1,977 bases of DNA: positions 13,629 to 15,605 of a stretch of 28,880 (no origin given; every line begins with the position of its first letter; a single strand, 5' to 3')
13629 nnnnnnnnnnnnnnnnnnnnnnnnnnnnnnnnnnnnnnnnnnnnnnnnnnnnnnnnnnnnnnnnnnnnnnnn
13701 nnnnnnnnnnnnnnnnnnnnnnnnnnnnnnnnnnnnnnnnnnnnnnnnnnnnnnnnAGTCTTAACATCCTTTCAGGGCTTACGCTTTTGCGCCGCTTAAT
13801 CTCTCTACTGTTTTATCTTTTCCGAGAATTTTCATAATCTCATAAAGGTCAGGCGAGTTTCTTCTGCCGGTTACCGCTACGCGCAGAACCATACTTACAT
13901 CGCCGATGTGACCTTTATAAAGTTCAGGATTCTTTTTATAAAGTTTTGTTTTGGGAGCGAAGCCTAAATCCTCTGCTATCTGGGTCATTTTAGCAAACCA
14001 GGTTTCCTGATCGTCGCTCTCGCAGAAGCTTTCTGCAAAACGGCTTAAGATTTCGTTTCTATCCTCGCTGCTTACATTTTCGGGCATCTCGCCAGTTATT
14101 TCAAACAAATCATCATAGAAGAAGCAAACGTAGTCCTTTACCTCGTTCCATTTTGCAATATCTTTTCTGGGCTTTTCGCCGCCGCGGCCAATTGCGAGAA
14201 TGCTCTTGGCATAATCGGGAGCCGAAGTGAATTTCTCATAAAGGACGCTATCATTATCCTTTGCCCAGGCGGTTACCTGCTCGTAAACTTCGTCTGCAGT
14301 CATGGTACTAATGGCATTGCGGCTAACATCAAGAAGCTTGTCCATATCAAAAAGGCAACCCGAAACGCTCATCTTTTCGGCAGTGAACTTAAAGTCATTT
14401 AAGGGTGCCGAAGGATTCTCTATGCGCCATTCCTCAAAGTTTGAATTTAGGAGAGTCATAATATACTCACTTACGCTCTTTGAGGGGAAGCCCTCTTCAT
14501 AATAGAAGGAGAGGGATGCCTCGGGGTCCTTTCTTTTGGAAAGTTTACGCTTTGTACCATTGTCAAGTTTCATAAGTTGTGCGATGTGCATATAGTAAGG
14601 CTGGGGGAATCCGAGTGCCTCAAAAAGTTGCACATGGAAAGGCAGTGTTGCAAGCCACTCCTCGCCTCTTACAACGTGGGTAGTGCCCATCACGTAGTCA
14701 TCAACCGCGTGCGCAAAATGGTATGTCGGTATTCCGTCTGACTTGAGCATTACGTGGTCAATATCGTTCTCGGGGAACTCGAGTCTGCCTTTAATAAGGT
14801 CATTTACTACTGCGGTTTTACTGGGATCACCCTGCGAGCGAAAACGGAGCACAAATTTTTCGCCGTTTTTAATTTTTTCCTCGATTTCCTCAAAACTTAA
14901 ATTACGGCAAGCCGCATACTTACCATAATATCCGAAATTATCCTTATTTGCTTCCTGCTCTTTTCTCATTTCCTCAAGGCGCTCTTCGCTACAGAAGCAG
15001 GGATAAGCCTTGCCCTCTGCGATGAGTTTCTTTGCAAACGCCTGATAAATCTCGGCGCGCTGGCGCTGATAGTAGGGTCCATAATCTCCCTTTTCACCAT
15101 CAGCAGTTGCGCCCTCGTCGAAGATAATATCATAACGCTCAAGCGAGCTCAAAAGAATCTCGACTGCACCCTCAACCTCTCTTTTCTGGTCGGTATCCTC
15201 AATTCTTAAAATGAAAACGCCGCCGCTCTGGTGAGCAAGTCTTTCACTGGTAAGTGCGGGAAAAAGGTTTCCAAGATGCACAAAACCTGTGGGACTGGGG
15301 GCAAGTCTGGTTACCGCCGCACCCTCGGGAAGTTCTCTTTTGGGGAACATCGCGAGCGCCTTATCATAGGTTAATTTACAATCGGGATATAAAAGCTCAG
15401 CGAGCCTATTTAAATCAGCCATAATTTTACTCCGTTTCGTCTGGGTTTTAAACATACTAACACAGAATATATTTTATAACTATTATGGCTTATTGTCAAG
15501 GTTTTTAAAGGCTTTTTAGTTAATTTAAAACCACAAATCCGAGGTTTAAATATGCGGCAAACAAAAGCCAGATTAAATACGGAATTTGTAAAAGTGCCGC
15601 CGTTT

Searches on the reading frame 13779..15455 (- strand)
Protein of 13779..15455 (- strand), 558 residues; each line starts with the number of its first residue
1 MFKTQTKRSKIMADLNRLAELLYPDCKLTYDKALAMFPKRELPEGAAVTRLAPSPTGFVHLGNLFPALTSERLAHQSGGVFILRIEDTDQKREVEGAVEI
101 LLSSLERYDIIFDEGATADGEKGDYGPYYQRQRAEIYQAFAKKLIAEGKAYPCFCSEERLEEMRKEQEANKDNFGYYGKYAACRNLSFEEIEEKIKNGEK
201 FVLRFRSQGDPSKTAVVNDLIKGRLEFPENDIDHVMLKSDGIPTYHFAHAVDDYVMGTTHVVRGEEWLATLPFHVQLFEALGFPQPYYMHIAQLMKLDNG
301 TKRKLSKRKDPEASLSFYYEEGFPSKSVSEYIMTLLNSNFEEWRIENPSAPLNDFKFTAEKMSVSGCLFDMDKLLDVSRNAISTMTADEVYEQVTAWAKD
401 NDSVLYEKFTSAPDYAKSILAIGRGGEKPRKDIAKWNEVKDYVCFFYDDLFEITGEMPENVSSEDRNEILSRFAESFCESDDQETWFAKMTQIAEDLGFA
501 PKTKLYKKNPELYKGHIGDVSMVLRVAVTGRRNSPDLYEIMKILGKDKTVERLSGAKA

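Call 13: search_protein_families(library=pfam, proteins=[window:13779-15455:-], max_evalue=0.001)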
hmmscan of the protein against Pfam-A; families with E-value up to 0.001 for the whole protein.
window:13779-15455:- (558 aa): 2 families
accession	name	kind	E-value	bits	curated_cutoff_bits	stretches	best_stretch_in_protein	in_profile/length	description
PF00749.27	tRNA-synt_1c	-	3.2e-68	230.4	23.4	1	48-335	3-275/314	tRNA synthetases class I (E and Q), catalytic domain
PF19269.4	Anticodon_2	-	3.8e-14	53.7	23.6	1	517-555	101-139/141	Anticodon binding domain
